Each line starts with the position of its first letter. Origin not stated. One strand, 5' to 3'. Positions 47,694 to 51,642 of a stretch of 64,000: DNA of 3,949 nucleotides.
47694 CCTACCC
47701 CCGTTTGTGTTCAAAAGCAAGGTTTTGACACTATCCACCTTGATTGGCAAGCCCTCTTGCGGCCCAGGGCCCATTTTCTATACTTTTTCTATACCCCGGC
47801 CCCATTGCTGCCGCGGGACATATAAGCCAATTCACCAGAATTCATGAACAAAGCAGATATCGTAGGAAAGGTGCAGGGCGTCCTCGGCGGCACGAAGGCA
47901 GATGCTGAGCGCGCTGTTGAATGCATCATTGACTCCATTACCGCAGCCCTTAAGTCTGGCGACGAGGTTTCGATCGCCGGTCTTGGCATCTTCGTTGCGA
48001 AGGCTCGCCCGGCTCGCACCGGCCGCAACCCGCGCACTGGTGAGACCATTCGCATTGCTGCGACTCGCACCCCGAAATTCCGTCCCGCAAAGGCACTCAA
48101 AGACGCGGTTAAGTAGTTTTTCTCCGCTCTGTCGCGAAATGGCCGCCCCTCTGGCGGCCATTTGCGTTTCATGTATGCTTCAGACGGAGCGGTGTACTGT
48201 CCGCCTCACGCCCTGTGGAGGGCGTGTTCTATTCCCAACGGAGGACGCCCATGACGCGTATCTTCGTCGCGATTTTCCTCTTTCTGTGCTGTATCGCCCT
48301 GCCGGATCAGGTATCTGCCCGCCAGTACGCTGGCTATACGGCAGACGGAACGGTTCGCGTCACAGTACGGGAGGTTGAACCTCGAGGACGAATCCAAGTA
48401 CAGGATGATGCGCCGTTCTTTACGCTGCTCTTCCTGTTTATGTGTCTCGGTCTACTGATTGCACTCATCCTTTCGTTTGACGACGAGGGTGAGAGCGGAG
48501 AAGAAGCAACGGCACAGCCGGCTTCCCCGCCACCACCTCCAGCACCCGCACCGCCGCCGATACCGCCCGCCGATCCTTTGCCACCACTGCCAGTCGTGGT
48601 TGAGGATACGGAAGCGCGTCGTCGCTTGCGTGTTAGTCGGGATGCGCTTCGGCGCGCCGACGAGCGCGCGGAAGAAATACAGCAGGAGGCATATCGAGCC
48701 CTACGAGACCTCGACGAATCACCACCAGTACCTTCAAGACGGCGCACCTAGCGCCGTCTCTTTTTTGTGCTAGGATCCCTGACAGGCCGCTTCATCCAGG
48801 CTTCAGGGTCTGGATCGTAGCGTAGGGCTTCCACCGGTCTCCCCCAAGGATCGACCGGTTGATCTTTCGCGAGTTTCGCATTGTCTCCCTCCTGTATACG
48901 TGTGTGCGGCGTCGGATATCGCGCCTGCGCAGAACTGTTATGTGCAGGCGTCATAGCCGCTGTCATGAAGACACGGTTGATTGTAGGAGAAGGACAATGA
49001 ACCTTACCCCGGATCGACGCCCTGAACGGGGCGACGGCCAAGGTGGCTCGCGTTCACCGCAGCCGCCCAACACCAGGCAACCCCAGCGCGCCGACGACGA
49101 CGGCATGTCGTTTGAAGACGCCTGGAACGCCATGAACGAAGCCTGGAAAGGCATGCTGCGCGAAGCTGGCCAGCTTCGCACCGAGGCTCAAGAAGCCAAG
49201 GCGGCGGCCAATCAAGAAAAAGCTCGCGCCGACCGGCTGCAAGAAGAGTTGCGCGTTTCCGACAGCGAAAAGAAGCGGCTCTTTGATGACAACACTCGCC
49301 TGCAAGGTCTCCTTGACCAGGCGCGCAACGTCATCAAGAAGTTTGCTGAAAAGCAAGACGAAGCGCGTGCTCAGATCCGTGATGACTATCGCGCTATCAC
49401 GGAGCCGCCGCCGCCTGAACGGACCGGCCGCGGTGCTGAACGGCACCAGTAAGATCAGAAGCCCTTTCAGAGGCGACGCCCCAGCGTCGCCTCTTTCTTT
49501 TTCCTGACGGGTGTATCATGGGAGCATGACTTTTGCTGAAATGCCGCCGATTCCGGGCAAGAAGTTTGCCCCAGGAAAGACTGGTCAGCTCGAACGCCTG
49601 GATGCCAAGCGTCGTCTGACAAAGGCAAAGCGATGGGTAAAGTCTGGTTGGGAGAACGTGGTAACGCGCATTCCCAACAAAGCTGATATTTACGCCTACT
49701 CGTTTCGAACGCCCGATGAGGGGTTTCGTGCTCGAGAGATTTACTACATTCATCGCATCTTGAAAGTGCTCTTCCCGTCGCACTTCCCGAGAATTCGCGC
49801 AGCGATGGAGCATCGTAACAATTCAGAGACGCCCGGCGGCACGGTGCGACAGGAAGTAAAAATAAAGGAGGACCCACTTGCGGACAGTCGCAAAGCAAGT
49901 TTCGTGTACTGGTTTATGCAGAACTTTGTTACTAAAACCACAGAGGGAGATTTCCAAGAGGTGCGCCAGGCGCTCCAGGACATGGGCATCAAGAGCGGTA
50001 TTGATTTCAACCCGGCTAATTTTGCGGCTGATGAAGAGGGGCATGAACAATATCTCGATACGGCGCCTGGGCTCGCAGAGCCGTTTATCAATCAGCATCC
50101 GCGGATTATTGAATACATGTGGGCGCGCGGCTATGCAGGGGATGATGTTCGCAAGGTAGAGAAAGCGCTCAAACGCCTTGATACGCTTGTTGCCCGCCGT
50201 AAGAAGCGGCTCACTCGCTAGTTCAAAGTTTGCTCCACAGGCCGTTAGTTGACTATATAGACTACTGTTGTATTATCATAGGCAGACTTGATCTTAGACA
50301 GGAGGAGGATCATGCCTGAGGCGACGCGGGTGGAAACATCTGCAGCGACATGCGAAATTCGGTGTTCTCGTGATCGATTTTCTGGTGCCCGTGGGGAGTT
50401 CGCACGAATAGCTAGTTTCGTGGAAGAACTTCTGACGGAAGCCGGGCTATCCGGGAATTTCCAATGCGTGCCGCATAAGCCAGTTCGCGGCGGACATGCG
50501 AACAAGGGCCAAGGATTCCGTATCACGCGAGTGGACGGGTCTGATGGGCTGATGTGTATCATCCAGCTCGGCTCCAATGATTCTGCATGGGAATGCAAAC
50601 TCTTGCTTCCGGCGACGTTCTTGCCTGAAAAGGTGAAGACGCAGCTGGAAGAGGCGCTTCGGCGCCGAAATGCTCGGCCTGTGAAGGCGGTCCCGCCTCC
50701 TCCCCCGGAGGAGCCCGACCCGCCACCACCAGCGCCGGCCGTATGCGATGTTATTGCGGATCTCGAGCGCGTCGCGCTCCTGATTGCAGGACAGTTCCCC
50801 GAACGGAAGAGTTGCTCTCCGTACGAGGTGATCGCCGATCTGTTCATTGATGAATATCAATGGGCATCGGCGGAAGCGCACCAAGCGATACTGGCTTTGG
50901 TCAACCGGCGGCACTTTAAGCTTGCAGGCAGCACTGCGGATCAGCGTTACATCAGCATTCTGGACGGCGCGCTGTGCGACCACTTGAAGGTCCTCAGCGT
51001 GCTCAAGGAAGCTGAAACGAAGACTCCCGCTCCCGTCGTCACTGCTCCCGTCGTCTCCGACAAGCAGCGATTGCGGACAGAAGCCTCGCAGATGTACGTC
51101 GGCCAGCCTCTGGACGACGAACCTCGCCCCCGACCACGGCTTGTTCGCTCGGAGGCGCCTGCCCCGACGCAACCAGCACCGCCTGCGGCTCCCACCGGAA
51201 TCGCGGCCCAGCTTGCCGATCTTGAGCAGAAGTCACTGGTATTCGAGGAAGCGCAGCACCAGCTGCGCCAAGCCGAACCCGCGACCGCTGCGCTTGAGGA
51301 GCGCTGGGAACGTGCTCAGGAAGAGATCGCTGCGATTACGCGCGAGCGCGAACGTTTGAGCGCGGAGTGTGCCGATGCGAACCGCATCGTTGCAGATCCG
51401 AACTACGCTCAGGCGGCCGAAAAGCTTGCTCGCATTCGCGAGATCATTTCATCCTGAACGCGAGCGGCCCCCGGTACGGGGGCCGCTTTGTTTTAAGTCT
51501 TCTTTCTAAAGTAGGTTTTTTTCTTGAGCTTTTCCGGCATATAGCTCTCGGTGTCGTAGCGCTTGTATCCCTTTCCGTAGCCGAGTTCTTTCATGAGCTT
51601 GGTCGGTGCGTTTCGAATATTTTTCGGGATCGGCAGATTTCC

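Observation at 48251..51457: Four consecutive uncharacterised genes downstream of hup, each with its own RBS, promoter or terminator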

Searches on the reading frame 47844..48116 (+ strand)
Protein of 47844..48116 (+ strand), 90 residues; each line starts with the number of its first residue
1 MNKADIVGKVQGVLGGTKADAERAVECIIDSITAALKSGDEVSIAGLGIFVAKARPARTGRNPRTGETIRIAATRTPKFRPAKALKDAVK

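Call 3: search_protein_families(library=pfam, proteins=[window:47844-48116:+], max_evalue=1)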
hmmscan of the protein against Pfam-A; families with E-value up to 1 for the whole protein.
window:47844-48116:+ (90 aa): 4 families
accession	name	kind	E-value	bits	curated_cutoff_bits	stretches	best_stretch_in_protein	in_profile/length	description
PF00216.26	Bac_DNA_binding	-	5.3e-30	104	22.4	1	1-90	1-90/90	Bacterial DNA-binding protein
PF18291.6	HU-HIG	-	0.00028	21.4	26.2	1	5-90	36-119/125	HU domain fused to wHTH, Ig, or Glycine-rich motif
PF18175.6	HU-CCDC81_bac_2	-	0.16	12.3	35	1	19-52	16-49/70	CCDC81-like prokaryotic HU domain 2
PF18174.6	HU-CCDC81_bac_1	-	0.18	12.2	26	1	28-60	4-36/59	CCDC81-like prokaryotic HU domain 1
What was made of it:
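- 47844..48116 (+): hup (HU DNA-binding protein). Conserved left border of the variable gap. PF00216, E 5e-30 (call 3).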

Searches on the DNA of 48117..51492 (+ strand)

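Call 61: search_dna_similar(query=window:48117-51492:+, collection=phages, mode=distant, max_rows=10)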
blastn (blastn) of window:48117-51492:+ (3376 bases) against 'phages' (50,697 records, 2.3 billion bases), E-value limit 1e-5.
No match.

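Call 62: search_dna_similar(query=window:48117-51492:+, collection=plasmids, mode=distant, max_rows=10)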
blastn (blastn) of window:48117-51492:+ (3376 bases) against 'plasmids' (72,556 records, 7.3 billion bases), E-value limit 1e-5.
No match.
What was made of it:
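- No blastn match to phage or plasmid records (calls 61, 62).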

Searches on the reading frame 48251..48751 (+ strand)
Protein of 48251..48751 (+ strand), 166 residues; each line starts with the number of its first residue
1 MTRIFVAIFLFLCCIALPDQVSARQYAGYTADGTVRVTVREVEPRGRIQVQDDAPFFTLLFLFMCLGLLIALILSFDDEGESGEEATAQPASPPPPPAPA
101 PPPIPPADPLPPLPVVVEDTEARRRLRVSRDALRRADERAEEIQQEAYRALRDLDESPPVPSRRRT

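Call 3: search_protein_families(library=pfam, proteins=[window:48251-48751:+], max_evalue=1)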
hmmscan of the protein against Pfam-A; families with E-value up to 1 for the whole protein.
window:48251-48751:+ (166 aa): 3 families
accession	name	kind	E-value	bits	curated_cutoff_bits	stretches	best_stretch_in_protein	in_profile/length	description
PF05308.16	Mito_fiss_reg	-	0.13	12.8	26.3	1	87-140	155-218/244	Mitochondrial fission regulator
PF16101.10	PRIMA1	-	0.13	12.4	38.6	1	81-107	50-76/158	Proline-rich membrane anchor 1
PF04277.18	OAD_gamma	-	0.23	12.6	27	1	56-97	15-56/76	Oxaloacetate decarboxylase, gamma chain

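Call 8: search_protein_families(library=phrogs, proteins=[window:48251-48751:+], max_evalue=0.1)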
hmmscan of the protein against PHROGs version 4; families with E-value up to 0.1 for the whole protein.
window:48251-48751:+ (166 aa): 1 family
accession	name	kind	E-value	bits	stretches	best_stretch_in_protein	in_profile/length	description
phrog_24981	-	unknown function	0.0019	19.4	1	79-136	12-70/110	-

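Call 9: search_protein_families(library=ncbifam, proteins=[window:48251-48751:+], max_evalue=0.1)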
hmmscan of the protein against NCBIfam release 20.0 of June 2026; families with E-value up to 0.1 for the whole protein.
window:48251-48751:+ (166 aa): 0 families

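Call 10: search_protein_families(library=padloc, proteins=[window:48251-48751:+], max_evalue=0.1)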
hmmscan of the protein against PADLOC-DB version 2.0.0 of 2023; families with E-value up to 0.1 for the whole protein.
window:48251-48751:+ (166 aa): 0 families
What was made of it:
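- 48251..48751 (+): ORF1, 166 aa. It has an N-terminal signal peptide or TM segment (residues 1-24), a short ectodomain, a TM helix (52-80), an acidic plus poly-Pro segment (85-117) and a charged C-terminal helix. It contains no lysine. Lineage-specific orphan. No family hit (calls 3, 8-10).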

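Call 41: list_cluster_members(proteins=[window:48251-48751:+, window:48997-49452:+, window:49526-50221:+, window:50312-51457:+])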
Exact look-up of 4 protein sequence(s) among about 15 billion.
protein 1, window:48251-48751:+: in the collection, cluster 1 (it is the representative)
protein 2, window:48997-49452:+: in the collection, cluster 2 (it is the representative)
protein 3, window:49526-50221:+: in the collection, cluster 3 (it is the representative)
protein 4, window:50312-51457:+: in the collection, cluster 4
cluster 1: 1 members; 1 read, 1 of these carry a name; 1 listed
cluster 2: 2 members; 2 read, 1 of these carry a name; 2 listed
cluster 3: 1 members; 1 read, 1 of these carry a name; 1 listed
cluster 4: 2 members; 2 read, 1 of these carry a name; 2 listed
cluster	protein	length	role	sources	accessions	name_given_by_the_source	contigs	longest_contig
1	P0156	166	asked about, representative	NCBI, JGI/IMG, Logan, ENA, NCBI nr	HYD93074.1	MAG TPA: hypothetical protein VEB18_01280 [Candidatus Paceibacterota bacterium] | hypothetical protein [Candidatus Paceibacterota bacterium]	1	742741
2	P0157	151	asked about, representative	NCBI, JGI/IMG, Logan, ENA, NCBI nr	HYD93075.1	MAG TPA: hypothetical protein VEB18_01285 [Candidatus Paceibacterota bacterium] | hypothetical protein [Candidatus Paceibacterota bacterium]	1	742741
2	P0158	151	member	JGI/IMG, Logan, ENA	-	-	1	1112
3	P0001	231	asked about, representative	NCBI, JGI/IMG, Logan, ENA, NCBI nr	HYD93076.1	MAG TPA: hypothetical protein VEB18_01290 [Candidatus Paceibacterota bacterium] | hypothetical protein [Candidatus Paceibacterota bacterium]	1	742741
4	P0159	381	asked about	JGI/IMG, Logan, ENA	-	-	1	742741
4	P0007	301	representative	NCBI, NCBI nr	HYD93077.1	MAG TPA: hypothetical protein VEB18_01295 [Candidatus Paceibacterota bacterium] | hypothetical protein [Candidatus Paceibacterota bacterium]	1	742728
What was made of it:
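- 48251..48751 (+): Its 90% cluster has 1 member (call 41).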

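Call 44: find_encoding_contigs(protein=P0158, flank=5000, max_places=5)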
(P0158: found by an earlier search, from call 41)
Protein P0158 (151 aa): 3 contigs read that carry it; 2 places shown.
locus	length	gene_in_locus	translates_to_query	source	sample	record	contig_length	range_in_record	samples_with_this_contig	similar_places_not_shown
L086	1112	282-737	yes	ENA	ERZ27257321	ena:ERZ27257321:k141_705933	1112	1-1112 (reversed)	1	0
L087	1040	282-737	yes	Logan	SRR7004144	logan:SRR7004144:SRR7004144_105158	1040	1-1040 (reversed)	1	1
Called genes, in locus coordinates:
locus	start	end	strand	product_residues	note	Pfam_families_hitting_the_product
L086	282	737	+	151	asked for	-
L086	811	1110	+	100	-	?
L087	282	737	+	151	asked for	-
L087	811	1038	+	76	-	?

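Call 60: find_related_loci(query=window:48251-48751:+, collection=viral_contigs, flank=5000)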
Query window:48251-48751:+ (166 aa) in viral_contigs; peptide patterns used: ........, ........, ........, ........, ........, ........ (x = any residue, [..] = any of these).
13 stretches matched a pattern, but none encodes a relative of the query by tblastn (E <= 1e-3).

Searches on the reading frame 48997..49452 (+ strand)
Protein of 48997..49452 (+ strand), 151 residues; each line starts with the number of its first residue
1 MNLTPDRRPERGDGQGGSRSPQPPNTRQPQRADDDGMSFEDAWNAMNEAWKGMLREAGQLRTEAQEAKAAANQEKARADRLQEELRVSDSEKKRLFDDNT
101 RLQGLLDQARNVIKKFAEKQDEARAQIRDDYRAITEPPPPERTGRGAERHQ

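Call 3: search_protein_families(library=pfam, proteins=[window:48997-49452:+], max_evalue=1)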
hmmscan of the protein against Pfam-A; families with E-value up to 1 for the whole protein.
window:48997-49452:+ (151 aa): 4 families
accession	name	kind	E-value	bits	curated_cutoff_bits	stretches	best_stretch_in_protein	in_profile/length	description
PF11932.13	DUF3450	-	0.079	12.7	32.6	1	45-125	13-93/241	Protein of unknown function (DUF3450)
PF20492.3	ERM_helical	-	0.098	13.2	40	1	59-133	17-87/120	Ezrin/radixin/moesin, alpha-helical domain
PF08647.16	BRE1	-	0.15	12.6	27.9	1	46-128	8-90/95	BRE1 E3 ubiquitin ligase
PF04632.18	FUSC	-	0.83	8.6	30.9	1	37-127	236-327/660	Fusaric acid resistance protein family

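Call 8: search_protein_families(library=phrogs, proteins=[window:48997-49452:+], max_evalue=0.1)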
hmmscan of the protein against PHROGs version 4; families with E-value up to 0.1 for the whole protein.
window:48997-49452:+ (151 aa): 3 families
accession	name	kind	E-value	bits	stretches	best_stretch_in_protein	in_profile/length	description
phrog_10922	-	unknown function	0.009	16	1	33-117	15-99/375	-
phrog_16017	-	unknown function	0.029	13.2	1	58-129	149-220/1234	-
phrog_24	-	tail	0.072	12.1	1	39-127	488-571/1151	tail length tape measure protein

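Call 9: search_protein_families(library=ncbifam, proteins=[window:48997-49452:+], max_evalue=0.1)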
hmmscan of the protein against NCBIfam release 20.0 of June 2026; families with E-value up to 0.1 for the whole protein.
window:48997-49452:+ (151 aa): 10 families
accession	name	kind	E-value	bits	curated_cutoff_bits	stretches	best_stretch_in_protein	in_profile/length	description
TIGR02169.1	SMC_prok_A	equivalog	0.001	16.8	729.4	1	40-134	357-451/1165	chromosome segregation protein SMC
TIGR02168.1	SMC_prok_B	equivalog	0.0018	16.1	567.35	1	41-130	861-950/1181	chromosome segregation protein SMC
NF046048.1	NlpC_P60_DIP1281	equivalog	0.015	14.1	517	1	53-129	168-245/587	DIP1281 family NlpC/P60 protein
NF045780.1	TrlF_fam_ATP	equivalog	0.016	13.9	350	1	41-136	585-683/944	TrlF family AAA-like ATPase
NF045487.1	ASRP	equivalog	0.016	13.8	300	1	48-134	313-399/593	archaea-specific SMC-related protein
NF053563.1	Rkd4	equivalog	0.026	12.6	860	1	39-127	313-400/747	arcadin-4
NF002572.0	PRK02224.1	equivalog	0.028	12.7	1087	1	50-130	316-396/888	DNA double-strand break repair ATPase Rad50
TIGR04211.1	SH3_and_anchor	equivalog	0.054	13.1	65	1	42-126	74-161/198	TIGR04211 family SH3 domain-containing protein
TIGR01069.2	mutS2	equivalog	0.082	11.2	400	1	48-127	516-600/790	endonuclease MutS2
NF046118.1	T4SS_BAB2_0123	subfamily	0.096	12.9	100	0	67-137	35-108/145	BAB2_0123 family type IV secretion system effector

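Call 10: search_protein_families(library=padloc, proteins=[window:48997-49452:+], max_evalue=0.1)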
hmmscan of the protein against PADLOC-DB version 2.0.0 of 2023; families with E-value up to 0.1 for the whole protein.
window:48997-49452:+ (151 aa): 4 families
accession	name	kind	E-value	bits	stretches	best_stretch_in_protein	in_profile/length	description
PDLC00554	JetC2|JetC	-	0.0048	14.2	1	44-128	276-355/390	DUF3584 domain; MukB-like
PDLC00601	ZorA1|ZorA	-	0.0057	13.3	1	59-136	557-634/699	MotA/ExbB/TolQ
PDLC00550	JetC2|JetC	-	0.0082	11.9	1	42-135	271-365/1355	DUF3584 domain; MukB-like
PDLC03864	LmuB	-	0.017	11.6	1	33-124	403-495/657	-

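Call 59: find_related_loci(query=window:48997-49452:+, collection=viral_contigs, flank=5000)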
Query window:48997-49452:+ (151 aa) in viral_contigs; peptide patterns used: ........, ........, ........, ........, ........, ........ (x = any residue, [..] = any of these).
22 stretches matched a pattern, but none encodes a relative of the query by tblastn (E <= 1e-3).
